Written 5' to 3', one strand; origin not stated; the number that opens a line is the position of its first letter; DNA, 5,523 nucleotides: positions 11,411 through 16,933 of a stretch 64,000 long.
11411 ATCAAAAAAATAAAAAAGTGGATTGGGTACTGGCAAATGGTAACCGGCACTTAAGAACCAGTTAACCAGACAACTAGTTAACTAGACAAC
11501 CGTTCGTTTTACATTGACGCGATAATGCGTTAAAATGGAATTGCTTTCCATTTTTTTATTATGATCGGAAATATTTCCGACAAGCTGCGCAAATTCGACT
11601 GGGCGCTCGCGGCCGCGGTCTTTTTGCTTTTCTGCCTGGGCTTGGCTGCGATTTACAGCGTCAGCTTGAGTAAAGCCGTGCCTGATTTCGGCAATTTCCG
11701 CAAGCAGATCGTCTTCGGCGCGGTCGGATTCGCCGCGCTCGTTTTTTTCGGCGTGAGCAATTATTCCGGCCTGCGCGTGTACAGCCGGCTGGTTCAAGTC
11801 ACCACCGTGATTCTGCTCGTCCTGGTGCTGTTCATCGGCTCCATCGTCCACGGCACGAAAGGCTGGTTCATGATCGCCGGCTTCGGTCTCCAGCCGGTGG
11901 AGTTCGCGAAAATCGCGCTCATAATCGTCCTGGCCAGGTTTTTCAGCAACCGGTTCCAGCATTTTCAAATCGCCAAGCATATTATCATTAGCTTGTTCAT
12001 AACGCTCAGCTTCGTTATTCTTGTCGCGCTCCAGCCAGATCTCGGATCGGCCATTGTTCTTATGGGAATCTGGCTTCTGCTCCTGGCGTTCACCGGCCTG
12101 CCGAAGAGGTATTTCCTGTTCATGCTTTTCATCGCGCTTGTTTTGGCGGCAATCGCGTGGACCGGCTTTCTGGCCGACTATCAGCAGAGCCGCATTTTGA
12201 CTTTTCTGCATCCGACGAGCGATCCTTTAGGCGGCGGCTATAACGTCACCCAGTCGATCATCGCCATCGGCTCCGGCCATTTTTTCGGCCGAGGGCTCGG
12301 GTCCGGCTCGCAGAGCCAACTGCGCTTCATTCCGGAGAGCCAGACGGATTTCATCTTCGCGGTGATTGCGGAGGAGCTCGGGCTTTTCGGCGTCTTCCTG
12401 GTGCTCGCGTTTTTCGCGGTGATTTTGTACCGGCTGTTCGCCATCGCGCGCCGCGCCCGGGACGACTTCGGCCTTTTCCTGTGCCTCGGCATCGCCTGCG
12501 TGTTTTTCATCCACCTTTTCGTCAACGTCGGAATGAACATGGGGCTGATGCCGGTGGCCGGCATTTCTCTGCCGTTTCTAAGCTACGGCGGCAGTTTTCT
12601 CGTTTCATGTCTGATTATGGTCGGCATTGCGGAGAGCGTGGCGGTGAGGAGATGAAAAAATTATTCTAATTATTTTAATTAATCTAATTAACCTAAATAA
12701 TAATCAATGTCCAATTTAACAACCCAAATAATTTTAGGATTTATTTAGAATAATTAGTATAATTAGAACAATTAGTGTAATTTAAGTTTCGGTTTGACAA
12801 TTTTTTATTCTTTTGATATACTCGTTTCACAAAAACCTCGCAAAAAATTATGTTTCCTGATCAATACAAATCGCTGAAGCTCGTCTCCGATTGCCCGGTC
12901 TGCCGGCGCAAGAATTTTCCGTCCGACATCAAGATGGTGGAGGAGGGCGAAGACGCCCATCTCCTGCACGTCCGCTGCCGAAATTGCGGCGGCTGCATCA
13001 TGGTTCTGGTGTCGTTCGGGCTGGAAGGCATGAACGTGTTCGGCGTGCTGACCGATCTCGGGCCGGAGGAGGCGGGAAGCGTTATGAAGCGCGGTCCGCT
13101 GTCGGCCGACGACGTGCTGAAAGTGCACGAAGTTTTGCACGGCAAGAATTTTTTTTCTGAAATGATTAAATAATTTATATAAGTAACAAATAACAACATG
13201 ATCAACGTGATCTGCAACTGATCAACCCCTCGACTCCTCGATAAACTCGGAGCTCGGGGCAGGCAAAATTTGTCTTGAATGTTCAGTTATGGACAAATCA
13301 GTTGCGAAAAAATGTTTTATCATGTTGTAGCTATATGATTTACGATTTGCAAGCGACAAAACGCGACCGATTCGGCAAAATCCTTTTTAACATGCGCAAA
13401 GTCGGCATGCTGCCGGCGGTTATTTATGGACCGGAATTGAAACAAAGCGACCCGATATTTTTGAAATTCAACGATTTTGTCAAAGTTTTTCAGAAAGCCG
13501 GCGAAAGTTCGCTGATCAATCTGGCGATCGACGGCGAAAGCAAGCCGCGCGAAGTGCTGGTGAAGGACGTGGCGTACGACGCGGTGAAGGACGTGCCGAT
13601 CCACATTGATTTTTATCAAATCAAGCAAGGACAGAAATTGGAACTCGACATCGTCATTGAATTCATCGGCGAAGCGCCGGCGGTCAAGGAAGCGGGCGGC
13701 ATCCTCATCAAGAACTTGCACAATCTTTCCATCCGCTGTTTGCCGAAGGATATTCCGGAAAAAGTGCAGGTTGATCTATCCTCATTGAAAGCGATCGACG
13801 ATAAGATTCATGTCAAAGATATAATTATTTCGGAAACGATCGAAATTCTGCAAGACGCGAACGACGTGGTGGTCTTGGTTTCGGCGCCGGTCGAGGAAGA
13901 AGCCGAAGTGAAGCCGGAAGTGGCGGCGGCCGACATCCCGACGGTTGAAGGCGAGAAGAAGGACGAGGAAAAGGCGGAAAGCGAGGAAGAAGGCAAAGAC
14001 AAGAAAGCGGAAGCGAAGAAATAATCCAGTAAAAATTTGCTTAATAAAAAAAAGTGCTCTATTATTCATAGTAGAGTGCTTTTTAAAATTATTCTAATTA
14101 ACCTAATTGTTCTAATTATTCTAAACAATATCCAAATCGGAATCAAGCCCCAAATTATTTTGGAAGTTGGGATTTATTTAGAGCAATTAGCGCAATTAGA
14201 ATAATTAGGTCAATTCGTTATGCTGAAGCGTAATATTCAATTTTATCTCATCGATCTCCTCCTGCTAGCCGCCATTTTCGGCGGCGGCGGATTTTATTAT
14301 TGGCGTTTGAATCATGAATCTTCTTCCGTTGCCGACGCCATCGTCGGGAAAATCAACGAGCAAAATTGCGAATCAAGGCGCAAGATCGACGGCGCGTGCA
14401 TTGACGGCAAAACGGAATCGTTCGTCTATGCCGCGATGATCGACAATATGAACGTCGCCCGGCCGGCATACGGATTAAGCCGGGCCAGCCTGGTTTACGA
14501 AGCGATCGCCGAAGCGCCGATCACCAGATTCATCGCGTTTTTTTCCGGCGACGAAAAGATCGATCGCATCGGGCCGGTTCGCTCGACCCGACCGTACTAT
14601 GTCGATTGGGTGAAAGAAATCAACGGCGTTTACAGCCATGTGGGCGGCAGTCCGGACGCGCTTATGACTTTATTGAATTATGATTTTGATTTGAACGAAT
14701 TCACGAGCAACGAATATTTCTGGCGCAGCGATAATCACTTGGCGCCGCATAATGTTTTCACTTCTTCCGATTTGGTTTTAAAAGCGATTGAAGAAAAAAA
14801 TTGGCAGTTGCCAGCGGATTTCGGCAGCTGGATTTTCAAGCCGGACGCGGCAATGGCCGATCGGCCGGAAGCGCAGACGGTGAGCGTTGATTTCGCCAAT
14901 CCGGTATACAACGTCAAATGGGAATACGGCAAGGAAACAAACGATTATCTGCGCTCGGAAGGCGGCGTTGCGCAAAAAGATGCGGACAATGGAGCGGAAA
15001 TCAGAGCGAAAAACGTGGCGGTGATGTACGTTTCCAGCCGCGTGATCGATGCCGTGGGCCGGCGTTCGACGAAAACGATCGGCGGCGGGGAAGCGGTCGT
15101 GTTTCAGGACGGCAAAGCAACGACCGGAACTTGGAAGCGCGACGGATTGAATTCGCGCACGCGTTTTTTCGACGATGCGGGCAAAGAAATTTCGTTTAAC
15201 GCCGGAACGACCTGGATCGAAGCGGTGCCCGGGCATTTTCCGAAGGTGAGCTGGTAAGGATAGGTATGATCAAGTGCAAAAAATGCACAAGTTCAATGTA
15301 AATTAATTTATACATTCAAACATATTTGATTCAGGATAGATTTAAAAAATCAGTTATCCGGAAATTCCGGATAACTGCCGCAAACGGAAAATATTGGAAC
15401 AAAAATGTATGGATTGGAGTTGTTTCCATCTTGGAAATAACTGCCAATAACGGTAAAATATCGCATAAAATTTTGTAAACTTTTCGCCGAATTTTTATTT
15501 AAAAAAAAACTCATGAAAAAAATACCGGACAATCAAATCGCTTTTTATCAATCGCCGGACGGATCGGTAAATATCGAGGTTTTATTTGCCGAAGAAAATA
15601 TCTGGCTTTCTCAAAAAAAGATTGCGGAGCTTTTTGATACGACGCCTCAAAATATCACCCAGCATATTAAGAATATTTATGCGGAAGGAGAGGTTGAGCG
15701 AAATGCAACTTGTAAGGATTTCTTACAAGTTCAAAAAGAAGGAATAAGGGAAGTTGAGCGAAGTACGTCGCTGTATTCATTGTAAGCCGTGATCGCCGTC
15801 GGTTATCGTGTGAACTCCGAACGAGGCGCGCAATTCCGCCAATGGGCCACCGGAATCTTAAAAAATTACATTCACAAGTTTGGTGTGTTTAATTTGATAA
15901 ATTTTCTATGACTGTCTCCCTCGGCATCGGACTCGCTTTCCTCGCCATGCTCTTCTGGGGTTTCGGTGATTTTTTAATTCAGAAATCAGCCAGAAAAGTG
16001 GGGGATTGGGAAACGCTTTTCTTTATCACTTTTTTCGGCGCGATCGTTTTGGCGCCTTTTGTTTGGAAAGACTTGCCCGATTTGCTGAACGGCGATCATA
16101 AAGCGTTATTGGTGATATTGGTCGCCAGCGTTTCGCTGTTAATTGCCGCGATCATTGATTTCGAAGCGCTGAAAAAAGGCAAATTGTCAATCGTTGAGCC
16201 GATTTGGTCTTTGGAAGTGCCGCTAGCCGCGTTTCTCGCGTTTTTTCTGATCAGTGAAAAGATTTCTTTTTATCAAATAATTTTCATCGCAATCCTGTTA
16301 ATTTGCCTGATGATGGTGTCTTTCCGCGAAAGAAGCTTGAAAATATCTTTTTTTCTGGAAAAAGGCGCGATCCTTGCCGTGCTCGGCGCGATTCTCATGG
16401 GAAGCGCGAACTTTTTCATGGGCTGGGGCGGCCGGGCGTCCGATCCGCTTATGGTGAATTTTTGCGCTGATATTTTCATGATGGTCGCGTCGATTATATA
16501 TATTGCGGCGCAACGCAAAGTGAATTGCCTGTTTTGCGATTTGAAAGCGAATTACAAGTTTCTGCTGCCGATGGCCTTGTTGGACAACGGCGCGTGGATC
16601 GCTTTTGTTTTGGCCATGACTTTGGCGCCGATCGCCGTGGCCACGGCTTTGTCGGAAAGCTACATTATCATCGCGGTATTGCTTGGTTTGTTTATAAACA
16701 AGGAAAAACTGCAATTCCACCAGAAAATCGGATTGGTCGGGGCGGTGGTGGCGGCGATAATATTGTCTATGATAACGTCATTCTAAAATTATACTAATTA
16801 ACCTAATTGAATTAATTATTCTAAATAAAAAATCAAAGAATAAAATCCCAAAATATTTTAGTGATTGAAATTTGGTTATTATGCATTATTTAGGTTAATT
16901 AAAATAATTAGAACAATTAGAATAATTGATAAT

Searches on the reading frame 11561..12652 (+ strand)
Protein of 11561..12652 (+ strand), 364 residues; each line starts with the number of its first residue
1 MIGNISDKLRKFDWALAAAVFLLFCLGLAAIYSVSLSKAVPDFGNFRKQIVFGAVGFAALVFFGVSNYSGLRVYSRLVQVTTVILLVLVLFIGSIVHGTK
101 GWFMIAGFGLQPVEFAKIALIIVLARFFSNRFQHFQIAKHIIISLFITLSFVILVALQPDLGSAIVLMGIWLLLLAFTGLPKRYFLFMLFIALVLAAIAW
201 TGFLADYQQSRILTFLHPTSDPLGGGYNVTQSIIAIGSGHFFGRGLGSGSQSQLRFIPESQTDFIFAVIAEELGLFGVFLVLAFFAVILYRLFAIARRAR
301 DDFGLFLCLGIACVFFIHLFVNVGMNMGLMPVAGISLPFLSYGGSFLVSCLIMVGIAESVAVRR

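Call 81: search_protein_families(library=pfam, proteins=[window:11561-12652:+], max_evalue=0.001)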
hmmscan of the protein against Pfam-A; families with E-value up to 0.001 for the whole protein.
window:11561-12652:+ (364 aa): 1 family
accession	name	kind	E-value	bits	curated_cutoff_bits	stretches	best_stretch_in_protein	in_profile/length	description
PF01098.24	FTSW_RODA_SPOVE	-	1.7e-93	313.9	26.4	1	17-362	5-352/356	Cell cycle protein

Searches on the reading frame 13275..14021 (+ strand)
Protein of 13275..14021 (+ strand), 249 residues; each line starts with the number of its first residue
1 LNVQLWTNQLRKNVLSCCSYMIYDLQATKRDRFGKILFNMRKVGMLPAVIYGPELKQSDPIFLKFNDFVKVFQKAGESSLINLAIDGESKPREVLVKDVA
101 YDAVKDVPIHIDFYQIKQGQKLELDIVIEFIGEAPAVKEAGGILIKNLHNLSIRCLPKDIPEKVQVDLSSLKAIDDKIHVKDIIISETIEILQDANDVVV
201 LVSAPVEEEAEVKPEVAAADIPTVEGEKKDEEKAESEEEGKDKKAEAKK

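Call 81: search_protein_families(library=pfam, proteins=[window:13275-14021:+], max_evalue=0.001)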
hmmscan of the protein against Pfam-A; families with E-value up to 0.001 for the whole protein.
window:13275-14021:+ (249 aa): 2 families
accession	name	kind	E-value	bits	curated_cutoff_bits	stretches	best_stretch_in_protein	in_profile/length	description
PF14693.11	Ribosomal_TL5_C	-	1.4e-21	77.1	27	1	121-205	1-83/84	Ribosomal protein TL5, C-terminal domain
PF01386.24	Ribosomal_L25p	-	3.9e-17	62.9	23.6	1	25-113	1-82/82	Ribosomal L25p family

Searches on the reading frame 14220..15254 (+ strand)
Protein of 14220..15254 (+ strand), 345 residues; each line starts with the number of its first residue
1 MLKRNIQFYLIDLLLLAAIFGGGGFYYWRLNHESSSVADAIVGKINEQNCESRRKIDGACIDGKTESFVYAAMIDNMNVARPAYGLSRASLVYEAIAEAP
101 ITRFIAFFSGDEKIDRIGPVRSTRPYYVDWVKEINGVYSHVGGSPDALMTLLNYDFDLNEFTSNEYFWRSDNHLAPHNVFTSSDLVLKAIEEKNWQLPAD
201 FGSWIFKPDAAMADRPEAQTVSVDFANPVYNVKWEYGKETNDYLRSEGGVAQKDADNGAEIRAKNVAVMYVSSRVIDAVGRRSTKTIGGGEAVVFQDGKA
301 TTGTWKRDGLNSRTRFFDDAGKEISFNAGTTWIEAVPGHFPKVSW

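Call 19: search_protein_families(library=ncbifam, proteins=[window:14220-15254:+], max_evalue=0.001)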
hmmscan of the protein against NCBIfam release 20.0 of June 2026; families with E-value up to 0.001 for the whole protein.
window:14220-15254:+ (345 aa): 0 families

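Call 81: search_protein_families(library=pfam, proteins=[window:14220-15254:+], max_evalue=0.001)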
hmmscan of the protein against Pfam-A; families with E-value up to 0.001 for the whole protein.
window:14220-15254:+ (345 aa): 2 families
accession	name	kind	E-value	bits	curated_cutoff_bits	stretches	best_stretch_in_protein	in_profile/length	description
PF11258.13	DUF3048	-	4.1e-37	128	25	1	69-195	16-147/148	Protein of unknown function (DUF3048) N-terminal domain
PF17479.7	DUF3048_C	-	1.1e-28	100.3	25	1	223-333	3-114/114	Protein of unknown function (DUF3048) C-terminal domain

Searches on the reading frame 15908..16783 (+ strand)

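Call 81: search_protein_families(library=pfam, proteins=[window:15908-16783:+], max_evalue=0.001)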
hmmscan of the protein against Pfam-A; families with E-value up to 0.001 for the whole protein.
window:15908-16783:+ (292 aa): 2 families
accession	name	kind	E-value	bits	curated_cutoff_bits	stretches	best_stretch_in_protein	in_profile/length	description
PF00892.27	EamA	-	2.3e-27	96.4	28.2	2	5-138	2-134/135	EamA-like transporter family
PF06800.18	Sugar_transport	-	0.00035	20.5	26.3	1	9-289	2-280/280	Sugar transport protein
